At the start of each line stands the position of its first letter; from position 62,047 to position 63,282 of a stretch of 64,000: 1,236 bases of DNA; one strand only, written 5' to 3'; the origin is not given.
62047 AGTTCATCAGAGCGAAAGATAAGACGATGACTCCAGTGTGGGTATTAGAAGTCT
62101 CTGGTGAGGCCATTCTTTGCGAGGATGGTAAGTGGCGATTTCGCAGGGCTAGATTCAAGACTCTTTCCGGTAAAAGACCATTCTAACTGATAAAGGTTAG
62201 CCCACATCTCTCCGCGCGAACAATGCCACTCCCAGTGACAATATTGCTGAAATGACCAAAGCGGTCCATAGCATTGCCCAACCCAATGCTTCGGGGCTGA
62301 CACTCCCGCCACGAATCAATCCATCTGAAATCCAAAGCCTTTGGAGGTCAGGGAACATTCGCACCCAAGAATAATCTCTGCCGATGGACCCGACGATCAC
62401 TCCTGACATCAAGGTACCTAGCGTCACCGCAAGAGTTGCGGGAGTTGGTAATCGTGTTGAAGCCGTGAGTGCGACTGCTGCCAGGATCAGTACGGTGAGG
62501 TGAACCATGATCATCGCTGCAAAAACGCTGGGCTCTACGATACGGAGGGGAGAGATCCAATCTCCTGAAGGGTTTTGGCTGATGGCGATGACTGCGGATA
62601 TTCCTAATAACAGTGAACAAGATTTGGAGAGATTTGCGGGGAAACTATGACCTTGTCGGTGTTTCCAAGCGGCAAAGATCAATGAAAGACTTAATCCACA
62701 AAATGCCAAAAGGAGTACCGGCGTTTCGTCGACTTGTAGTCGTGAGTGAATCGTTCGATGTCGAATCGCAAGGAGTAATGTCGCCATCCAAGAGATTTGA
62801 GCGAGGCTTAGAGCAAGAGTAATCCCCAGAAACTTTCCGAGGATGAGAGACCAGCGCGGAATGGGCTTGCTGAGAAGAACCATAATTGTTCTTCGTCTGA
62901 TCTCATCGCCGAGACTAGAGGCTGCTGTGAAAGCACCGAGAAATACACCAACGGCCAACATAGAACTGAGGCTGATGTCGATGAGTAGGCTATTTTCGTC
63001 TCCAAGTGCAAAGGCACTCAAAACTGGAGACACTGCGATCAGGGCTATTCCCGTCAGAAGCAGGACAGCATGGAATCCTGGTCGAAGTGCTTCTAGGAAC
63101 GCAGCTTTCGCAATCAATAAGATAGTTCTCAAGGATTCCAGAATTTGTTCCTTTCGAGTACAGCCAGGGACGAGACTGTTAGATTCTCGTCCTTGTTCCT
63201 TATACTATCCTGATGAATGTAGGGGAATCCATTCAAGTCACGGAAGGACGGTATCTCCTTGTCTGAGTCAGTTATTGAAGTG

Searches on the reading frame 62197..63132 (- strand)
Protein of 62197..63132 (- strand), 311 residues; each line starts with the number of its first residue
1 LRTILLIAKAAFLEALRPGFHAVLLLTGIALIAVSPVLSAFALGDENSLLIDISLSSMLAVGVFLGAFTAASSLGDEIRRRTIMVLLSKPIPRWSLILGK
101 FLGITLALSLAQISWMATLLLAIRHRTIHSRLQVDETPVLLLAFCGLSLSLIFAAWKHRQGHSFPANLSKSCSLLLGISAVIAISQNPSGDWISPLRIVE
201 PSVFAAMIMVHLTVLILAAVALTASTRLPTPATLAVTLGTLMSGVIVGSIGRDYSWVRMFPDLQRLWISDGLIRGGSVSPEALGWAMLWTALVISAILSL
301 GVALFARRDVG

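Call 86: find_encoding_contigs(protein=window:62197-63132:-, flank=10000, max_places=1)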
Protein window:62197-63132:- (311 aa): 1 contig read that carries it; 1 place shown.
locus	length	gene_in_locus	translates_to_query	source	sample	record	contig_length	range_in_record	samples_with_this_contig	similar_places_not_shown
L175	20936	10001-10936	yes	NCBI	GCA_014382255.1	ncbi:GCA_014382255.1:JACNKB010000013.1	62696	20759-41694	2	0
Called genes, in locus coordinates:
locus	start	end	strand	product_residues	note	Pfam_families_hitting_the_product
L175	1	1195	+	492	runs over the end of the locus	PF00224:PK, PF02887:PK_C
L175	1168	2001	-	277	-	PF01904:DUF72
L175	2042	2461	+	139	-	-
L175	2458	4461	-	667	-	PF00694:Aconitase_C (weak), PF00330:Aconitase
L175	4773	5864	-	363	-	PF00962:A_deaminase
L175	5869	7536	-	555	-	-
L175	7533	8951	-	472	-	-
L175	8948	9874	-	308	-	PF00005:ABC_tran, PF13304:AAA_21 (weak)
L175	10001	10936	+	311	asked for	PF12679:ABC2_membrane_2 (weak)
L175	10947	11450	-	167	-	-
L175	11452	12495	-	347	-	PF13353:Fer4_12 (weak), PF04055:Radical_SAM, PF06463:Mob_synth_C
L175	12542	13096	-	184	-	PF01527:HTH_Tnp_1 (faint), PF13384:HTH_23 (faint)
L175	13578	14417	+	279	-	PF01936:NYN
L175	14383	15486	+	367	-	PF02547:Queuosine_synth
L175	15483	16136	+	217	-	PF00226:DnaJ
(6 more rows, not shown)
